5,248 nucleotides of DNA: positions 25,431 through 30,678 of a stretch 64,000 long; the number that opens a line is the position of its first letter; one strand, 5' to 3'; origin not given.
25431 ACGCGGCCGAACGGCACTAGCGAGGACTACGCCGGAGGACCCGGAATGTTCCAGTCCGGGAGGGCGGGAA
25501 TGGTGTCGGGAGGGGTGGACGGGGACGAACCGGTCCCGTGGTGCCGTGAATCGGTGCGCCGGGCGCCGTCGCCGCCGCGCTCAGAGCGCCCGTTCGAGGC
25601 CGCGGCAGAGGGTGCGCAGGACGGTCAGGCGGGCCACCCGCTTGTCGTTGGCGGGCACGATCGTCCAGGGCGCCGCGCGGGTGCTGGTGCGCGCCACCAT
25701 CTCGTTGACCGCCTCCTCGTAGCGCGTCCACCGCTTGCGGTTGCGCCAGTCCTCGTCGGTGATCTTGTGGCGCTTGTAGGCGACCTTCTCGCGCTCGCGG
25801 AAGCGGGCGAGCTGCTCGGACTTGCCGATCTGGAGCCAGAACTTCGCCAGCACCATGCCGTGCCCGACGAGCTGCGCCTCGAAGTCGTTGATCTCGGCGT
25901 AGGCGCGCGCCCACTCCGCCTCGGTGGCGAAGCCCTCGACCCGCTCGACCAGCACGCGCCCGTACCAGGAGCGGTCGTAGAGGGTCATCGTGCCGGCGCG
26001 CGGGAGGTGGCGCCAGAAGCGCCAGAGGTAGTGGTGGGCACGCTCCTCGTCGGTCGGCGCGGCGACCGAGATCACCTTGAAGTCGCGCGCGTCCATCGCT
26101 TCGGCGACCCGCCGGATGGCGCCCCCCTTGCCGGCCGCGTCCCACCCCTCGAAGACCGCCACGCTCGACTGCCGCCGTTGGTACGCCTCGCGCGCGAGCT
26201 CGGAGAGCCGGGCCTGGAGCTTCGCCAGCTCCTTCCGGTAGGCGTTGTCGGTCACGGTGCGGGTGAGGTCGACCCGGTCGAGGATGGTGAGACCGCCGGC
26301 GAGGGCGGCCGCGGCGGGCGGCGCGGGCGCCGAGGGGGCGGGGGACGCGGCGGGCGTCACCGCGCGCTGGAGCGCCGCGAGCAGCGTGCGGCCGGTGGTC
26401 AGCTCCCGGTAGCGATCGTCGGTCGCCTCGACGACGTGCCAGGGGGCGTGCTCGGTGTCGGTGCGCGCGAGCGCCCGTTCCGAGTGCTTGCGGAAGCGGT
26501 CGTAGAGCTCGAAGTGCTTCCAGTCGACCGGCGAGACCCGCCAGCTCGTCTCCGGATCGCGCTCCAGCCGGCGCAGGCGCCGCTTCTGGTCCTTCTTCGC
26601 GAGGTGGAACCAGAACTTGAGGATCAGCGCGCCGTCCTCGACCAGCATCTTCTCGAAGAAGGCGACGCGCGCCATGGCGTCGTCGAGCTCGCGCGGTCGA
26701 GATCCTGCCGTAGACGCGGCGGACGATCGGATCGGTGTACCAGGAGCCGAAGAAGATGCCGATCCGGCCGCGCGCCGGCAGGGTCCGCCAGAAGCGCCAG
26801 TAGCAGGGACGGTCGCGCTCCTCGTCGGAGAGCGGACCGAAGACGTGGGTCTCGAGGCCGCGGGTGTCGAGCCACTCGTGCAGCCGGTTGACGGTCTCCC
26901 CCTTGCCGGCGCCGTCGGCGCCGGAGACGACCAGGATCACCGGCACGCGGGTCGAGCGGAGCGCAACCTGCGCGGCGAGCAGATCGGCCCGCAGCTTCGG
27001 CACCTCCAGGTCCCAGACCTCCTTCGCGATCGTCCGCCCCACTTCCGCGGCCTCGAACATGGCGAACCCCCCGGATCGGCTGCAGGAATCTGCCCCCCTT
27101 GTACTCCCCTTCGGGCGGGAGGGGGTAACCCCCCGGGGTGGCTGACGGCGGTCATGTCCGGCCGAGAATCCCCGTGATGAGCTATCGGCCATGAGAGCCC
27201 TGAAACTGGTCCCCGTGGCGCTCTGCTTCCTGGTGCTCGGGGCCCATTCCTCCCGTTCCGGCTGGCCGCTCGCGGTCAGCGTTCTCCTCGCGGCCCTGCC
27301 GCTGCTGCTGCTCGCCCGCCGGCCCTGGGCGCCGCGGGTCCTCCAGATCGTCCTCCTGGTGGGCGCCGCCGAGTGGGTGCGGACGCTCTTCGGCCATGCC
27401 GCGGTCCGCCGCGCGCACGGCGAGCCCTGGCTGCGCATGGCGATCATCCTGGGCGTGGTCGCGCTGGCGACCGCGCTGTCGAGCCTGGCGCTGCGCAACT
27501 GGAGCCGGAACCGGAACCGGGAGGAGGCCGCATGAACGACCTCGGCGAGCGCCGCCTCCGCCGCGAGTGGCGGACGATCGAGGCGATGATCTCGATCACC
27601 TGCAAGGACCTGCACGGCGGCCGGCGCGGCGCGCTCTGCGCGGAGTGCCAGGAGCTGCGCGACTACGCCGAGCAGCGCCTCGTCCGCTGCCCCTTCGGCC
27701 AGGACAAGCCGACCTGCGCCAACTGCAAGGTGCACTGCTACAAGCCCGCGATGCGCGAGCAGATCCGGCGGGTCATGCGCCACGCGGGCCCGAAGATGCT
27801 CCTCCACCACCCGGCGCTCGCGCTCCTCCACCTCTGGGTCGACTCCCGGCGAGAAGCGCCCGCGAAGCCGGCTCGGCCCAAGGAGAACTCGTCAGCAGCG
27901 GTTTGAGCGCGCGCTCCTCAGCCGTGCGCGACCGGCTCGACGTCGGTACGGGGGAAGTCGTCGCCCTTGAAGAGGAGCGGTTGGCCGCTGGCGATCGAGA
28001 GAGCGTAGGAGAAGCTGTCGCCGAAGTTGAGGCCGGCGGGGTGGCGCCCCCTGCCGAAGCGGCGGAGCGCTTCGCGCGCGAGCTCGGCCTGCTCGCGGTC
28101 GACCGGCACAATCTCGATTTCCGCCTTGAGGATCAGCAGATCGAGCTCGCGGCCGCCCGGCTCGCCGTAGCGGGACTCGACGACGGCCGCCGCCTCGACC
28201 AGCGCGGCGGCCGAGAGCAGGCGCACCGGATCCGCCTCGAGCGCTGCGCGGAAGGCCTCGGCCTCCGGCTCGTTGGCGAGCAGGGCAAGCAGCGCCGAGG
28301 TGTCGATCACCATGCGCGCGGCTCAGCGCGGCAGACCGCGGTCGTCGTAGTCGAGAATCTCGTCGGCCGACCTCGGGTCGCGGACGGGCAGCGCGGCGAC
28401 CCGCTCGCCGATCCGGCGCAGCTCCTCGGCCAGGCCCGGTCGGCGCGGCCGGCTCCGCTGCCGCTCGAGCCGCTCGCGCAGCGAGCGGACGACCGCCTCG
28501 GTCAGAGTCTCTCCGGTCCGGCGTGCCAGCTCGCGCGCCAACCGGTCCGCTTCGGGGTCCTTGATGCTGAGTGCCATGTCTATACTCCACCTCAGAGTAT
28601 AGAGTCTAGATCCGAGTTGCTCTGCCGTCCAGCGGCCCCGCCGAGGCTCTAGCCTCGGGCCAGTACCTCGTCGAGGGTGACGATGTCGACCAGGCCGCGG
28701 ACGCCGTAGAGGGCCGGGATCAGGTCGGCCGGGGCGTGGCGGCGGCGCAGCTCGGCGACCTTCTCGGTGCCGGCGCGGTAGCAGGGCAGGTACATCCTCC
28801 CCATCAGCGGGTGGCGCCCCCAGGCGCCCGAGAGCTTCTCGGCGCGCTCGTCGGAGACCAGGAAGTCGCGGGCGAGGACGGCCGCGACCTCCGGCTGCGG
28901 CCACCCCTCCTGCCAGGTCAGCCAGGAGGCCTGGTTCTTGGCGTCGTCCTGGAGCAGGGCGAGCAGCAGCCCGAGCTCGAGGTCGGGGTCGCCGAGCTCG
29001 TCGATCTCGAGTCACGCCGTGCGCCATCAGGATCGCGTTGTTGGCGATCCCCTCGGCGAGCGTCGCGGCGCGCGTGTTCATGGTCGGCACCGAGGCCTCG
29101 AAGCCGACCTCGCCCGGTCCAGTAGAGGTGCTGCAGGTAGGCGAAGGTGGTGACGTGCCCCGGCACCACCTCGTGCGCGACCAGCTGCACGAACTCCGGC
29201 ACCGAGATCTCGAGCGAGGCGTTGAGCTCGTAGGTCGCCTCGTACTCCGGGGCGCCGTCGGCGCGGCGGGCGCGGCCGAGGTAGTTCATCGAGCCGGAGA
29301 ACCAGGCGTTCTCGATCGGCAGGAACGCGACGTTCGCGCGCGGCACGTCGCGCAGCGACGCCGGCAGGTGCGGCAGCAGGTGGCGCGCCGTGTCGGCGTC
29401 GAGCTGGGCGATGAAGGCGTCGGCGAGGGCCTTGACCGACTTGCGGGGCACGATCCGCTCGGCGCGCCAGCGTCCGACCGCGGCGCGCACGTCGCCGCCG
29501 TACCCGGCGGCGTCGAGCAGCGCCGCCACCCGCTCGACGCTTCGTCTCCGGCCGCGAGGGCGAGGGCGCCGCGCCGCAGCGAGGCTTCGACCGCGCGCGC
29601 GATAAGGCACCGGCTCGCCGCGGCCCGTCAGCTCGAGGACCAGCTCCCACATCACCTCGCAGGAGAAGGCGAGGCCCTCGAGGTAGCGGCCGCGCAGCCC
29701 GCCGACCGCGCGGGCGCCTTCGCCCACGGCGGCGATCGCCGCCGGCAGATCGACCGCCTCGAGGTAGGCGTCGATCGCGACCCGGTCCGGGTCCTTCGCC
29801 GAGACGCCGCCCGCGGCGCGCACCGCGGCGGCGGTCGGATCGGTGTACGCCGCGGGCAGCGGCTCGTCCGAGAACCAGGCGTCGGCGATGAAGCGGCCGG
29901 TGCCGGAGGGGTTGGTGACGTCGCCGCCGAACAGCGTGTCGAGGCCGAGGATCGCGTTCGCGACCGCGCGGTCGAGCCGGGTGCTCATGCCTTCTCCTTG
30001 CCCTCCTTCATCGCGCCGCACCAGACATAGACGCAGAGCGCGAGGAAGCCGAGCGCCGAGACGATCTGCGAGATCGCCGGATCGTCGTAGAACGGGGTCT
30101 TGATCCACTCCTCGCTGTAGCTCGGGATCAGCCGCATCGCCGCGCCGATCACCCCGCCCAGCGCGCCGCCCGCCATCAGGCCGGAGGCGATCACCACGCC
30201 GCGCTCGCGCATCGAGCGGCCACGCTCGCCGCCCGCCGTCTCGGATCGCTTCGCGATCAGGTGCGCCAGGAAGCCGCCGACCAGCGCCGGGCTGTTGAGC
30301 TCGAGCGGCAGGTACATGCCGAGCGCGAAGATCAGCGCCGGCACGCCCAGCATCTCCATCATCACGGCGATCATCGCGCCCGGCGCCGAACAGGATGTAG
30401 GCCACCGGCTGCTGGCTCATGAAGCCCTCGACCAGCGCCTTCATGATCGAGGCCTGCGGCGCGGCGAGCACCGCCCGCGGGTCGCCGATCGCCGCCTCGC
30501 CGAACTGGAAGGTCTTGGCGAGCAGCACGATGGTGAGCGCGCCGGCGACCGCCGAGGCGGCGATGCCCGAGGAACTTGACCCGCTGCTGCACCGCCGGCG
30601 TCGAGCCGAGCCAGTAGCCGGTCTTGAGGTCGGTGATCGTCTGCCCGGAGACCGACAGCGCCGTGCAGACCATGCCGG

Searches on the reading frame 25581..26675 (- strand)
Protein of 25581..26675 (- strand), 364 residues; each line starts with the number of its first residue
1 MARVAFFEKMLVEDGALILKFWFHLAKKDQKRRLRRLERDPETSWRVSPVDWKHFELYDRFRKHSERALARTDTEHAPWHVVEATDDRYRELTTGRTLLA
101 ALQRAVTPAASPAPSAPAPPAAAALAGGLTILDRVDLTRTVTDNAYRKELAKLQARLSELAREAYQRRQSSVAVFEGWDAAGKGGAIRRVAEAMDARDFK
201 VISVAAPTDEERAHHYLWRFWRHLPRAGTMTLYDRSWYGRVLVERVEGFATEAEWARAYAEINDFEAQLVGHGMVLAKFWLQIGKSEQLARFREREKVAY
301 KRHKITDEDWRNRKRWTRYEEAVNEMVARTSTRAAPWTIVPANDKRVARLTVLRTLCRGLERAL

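Call 35: search_protein_families(library=pfam, proteins=[window:25581-26675:-], max_evalue=0.001)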
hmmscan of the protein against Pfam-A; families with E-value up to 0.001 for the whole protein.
window:25581-26675:- (364 aa): 2 families
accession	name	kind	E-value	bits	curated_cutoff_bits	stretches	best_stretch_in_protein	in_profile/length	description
PF03976.20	PPK2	-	1e-111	372.4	22.3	2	142-361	3-222/229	Polyphosphate kinase 2 (PPK2)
PF01923.23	Cob_adeno_trans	-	0.00021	21.8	24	0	297-363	79-137/171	Cobalamin adenosyltransferase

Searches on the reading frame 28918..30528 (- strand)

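Call 36: search_protein_families(library=pfam, proteins=[window:28918-30528:-], max_evalue=0.001)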
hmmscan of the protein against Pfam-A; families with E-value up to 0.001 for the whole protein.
window:28918-30528:- (536 aa): 1 family
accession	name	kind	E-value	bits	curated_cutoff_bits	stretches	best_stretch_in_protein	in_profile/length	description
PF05960.17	DUF885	-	4.4e-05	23.7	32.4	1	329-468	245-383/532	Bacterial protein of unknown function (DUF885)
